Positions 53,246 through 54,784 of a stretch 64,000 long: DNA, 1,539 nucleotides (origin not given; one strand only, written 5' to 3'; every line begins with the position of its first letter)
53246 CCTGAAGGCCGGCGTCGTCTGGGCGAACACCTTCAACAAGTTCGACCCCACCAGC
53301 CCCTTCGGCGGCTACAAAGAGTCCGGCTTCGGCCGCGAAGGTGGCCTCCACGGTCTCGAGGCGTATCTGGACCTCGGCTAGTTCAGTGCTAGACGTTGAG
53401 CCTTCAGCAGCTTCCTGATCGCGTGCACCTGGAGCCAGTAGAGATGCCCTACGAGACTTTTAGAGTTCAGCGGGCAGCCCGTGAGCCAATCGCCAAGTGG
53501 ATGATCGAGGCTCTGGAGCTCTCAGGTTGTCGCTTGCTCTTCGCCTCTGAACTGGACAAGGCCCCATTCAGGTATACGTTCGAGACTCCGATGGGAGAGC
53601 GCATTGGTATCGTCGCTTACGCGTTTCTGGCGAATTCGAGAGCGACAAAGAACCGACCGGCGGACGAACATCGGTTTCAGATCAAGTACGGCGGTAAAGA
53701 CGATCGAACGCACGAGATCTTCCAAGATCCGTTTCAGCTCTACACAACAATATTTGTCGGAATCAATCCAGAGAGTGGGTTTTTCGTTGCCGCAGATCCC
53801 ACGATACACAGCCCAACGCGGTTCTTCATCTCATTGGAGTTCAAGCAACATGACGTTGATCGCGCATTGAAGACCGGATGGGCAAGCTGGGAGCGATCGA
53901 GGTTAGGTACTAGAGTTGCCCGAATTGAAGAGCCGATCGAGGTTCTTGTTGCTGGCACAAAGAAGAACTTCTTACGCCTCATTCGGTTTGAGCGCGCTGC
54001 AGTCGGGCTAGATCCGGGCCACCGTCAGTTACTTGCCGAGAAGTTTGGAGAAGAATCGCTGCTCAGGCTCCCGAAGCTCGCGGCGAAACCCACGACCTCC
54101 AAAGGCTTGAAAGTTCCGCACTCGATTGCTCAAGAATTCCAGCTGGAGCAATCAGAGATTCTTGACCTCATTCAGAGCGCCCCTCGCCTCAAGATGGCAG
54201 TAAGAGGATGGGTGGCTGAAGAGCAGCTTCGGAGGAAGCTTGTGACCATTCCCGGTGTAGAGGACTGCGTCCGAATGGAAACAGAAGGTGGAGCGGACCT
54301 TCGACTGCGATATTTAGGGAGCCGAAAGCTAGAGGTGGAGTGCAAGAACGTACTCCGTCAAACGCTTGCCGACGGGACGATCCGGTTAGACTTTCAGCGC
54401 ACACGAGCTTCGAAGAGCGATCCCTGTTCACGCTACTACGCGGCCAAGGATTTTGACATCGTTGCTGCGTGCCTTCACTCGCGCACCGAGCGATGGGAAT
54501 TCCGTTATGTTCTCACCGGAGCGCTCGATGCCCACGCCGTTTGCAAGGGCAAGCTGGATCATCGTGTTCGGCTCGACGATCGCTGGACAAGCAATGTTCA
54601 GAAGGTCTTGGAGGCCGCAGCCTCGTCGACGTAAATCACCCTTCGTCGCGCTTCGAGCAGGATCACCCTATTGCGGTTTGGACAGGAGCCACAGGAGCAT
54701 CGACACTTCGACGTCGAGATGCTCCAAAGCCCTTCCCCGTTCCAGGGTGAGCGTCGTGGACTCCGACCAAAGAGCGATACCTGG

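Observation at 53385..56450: Compact lower-GC restriction-modification island inserted between aldehyde dehydrogenase and an FG-GAP gene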

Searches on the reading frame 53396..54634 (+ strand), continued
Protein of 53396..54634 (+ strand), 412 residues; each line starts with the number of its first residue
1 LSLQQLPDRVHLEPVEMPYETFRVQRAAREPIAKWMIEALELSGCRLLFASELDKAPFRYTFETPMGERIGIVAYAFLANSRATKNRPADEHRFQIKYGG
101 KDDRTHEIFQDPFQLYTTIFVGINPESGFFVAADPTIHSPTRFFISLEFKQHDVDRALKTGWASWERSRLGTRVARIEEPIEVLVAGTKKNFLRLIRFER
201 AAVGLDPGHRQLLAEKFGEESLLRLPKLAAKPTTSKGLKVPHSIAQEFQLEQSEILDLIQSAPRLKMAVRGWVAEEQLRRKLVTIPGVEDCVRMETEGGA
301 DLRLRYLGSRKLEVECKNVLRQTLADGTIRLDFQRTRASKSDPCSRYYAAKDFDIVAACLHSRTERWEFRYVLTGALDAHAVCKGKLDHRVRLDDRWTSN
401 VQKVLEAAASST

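Call 84: list_cluster_members(proteins=[P0241, window:53444-54634:+, window:54663-56420:-])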
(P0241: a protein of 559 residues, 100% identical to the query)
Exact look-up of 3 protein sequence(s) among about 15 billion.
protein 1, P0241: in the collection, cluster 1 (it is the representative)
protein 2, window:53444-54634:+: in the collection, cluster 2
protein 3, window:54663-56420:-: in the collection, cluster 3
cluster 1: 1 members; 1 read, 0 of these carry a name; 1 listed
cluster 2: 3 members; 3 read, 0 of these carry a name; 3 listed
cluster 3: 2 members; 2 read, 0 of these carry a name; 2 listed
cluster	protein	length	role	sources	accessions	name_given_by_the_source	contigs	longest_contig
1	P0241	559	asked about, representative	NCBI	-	-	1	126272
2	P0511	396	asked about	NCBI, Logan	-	-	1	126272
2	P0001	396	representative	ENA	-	-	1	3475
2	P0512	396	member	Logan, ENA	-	-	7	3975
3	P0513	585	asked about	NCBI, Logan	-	-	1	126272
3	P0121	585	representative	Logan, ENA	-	-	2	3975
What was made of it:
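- Checked: The public gene call for this exact sequence is 396 aa (call 84).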

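Call 85: find_encoding_contigs(protein=window:53444-54634:+, flank=6000, max_places=5)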
Protein window:53444-54634:+ (396 aa): 1 contig read that carries it; 1 place shown.
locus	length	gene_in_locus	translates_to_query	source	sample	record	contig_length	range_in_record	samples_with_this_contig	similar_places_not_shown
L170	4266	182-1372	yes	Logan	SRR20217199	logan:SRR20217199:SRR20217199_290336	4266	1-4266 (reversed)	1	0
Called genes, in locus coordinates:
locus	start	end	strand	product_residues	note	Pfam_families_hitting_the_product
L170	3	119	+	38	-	?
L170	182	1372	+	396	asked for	PF20296:MTaX1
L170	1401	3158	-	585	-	PF03852:Vsr, PF18741:MTES_1575 (faint), PF00145:DNA_methylase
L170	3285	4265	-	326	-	?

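Call 90: search_dna_similar(query=window:53444-54634:+, collection=plasmids, mode=protein, max_rows=12)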
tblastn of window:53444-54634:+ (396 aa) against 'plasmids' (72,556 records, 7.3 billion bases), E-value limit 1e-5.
Records with a match: 2; places in all: 2; records where one place covers at least 80% of the query: 1.
Best place of each record, by identity: <60% 2.
By first word of the organism name: Rathayibacter 1; Methanothrix 1.
By predicted mobility (MOB-suite, as given by PLSDB): non-mobilizable 2.
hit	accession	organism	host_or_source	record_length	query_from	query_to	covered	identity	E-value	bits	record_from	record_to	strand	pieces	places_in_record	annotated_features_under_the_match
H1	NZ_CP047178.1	Rathayibacter sp. VKM Ac-2759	Tanacetum vulgare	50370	11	385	95%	31.7%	3e-55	203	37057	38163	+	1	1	hypothetical protein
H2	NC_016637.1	Methanothrix harundinacea 6Ac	-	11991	222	356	34%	25.7%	3e-6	57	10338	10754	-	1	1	hypothetical protein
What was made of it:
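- Tried and rejected: Only one distant plasmid relative turned up (call 90).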

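Call 91: search_dna_similar(query=window:53444-54634:+, collection=phages, mode=protein, max_rows=8)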
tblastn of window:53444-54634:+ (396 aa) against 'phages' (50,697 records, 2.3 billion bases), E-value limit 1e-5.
No match.

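Call 92: get_annotated_region(hit=H1, flank=5000)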
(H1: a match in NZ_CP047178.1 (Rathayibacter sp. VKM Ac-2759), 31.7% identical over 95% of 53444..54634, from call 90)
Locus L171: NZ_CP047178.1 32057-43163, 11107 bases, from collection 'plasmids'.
description: Rathayibacter sp. VKM Ac-2759 plasmid unnamed2, complete sequence
organism: Rathayibacter sp. VKM Ac-2759 (NCBI taxid 2609252)
taxonomy: Bacteria; Actinomycetota; Actinomycetes; Micrococcales; Microbacteriaceae; Rathayibacter; Rathayibacter sp. VKM Ac-2759
host: -; source: Tanacetum vulgare; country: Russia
typing (MOB-suite, as given by PLSDB): non-mobilizable
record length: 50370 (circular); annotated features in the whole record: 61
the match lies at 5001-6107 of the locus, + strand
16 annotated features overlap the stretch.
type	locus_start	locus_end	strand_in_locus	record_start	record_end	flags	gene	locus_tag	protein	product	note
CDS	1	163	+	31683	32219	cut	-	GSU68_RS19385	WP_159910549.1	hypothetical protein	-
CDS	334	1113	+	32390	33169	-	-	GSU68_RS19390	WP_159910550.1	thymidylate synthase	GO:0006231 - dTMP biosynthetic process [Evidence IEA]; GO:0032259 - methylation [Evidence IEA]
CDS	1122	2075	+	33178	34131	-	-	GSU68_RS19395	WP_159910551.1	hypothetical protein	-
CDS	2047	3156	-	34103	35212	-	-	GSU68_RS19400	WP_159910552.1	ImmA/IrrE family metallo-endopeptidase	-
CDS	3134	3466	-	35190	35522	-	-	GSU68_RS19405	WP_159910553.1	hypothetical protein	-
CDS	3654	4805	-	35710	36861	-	-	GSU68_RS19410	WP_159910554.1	DNA cytosine methyltransferase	GO:0006304 - DNA modification [Evidence IEA]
CDS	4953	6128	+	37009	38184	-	-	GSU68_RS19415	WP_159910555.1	hypothetical protein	-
CDS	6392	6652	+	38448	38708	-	-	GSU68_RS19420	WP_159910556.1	hypothetical protein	-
CDS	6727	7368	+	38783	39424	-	-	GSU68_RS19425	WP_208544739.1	HNH endonuclease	-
CDS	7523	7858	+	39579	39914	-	-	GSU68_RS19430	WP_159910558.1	Lsr2 family protein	-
CDS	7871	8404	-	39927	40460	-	-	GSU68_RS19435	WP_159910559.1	hypothetical protein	-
CDS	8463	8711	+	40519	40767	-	-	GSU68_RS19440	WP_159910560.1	hypothetical protein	-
CDS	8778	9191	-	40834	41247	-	-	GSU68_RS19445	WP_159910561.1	hypothetical protein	-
CDS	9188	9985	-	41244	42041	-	-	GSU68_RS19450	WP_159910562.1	ParA family protein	-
CDS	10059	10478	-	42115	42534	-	-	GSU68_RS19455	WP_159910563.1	hypothetical protein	-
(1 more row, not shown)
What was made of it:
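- On Type II restriction-modification system: A distant plasmid relative is also paired (call 92).
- A 32%-identical relative on a Rathayibacter plasmid also sits beside a C5 methylase (calls 90, 92).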

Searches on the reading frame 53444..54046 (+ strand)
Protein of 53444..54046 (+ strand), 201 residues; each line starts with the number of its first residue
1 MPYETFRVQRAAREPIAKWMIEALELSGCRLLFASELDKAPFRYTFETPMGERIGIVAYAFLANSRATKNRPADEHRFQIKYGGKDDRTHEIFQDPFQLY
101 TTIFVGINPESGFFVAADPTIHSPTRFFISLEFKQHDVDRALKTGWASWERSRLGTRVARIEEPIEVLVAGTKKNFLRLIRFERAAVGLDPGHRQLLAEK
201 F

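Call 53: predict_structure(alignment_id=A3)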
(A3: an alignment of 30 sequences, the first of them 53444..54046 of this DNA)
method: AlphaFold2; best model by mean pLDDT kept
length: 201 residues; sequences in the alignment: 30
mean_pLDDT: 89.5   pTM: 0.88
mean pLDDT of the five models: 89.5, 87.2, 86.7, 85.6, 85.1
residues with pLDDT >= 90: 133; 70-90: 53; 50-70: 11; < 50: 4
segments of 3 or more residues with pLDDT < 50: 156-159
pLDDT, mean of each block of 10 residues (from residue 1): 85 94 98 95 97 97 79 81 80 90 95 94 81 92 97 61 83 98 95 96 93
secondary structure, 60 per line:
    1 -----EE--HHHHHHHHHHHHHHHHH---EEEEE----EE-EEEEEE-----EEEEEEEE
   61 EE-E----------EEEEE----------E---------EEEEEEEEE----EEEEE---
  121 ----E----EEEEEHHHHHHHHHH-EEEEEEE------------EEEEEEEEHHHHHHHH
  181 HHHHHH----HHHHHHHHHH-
elements in order: H10-26 E30-34 E42-47 E53-62 E75-79 E100-108 E113-117 E130-134 H135-144 E146-152 E165-172 H173-186 H191-200
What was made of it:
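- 53444..54010 (+): ORF1 N-terminal domain (residues 17-205): the MTaX1 domain. It has a divergent restriction-endonuclease-like fold and is probably non-catalytic, acting in target binding, methylation discrimination or oligomerisation. The Pfam match covers 53609-53977. The AF2 domain model has pLDDT 89.5 (call 53).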

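Call 74: search_protein_representatives(protein=window:53444-54046:+)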
Query: 201 residues. Proteins with E-value up to 0.001 (for the whole library): 280; up to 1e-10: 184; up to 1e-30: 55. The best 150 are listed.
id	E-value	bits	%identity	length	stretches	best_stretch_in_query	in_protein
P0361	5.4e-70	251.6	65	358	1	22-200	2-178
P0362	2.1e-67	243.2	55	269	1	4-200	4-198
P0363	3.1e-64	232.8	59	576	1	1-200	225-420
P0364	1.4e-63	230.7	62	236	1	12-185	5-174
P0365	1.4e-63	230.6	56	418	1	2-201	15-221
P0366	4.0e-63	229.2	55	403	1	2-200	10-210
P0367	1.2e-61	224.4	54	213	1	2-200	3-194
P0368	6.0e-55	202.5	49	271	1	2-200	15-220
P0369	9.4e-55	201.9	64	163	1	6-140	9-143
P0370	2.2e-54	200.7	56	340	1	20-200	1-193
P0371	2.3e-54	200.6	48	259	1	5-201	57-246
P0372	5.3e-53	196.2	53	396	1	11-200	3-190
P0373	6.4e-53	195.9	54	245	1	1-173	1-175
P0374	1.2e-52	195.1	50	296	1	5-200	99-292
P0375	4.2e-52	193.2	48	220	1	4-193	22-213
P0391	2.6e-38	148.2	40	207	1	6-200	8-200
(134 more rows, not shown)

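Call 75: find_encoding_contigs(protein=P0391, flank=5000, max_places=4)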
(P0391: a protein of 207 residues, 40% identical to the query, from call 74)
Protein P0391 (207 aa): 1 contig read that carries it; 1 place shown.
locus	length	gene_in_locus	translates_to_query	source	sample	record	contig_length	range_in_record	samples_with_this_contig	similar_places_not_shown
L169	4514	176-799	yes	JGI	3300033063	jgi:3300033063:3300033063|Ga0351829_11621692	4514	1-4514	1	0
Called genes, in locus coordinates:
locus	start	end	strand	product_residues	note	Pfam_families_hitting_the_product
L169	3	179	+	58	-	?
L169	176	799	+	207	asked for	PF20296:MTaX1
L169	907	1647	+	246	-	-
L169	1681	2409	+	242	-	PF20296:MTaX1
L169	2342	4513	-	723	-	?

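Call 78: search_protein_families(library=pfam, proteins=[L169:907-1647:+, L169:1681-2409:+, L169:2342-4513:-], max_evalue=0.01)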
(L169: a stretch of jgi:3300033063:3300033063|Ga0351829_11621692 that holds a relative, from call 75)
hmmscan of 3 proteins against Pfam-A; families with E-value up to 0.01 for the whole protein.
L169:907-1647:+ (246 aa): 1 family
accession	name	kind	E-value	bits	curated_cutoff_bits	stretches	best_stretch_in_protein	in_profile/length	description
PF22302.1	DUF6968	-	4.9e-06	26.8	27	1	142-195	12-64/90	Domain of unknown function (DUF6968)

L169:1681-2409:+ (242 aa): 1 family
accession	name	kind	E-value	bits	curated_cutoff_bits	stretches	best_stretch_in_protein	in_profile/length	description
PF20296.3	MTaX1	-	9.6e-12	45.9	25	1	71-192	3-110/111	Methylase-associated X1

L169:2342-4513:- (723 aa): 7 families
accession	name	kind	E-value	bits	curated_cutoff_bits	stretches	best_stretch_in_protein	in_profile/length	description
PF04851.21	ResIII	-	3.5e-34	118.5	22.5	1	9-162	3-164/164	Type III restriction enzyme, res subunit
PF11907.13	DUF3427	-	8.3e-22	78.2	27.7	1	573-716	125-277/280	Domain of unknown function (DUF3427)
PF00271.37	Helicase_C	-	4.2e-16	59.6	23.5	1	243-340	11-108/110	Helicase conserved C-terminal domain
PF00270.35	DEAD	-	6.6e-10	39.4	26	1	12-161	2-161/167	DEAD/DEAH box helicase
PF18766.7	SWI2_SNF2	-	8.5e-10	39.1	26.7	1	28-206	16-200/221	SWI2/SNF2 ATPase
PF13401.12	AAA_22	-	0.00012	22.8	27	1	34-145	9-105/130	AAA domain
PF13307.12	Helicase_C_2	-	0.0079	16.7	25.3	0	257-315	19-82/170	Helicase C-terminal domain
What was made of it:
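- Stand-alone MTaX1 genes occur beside a ResIII-helicase-DUF3427 protein (calls 75, 78).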
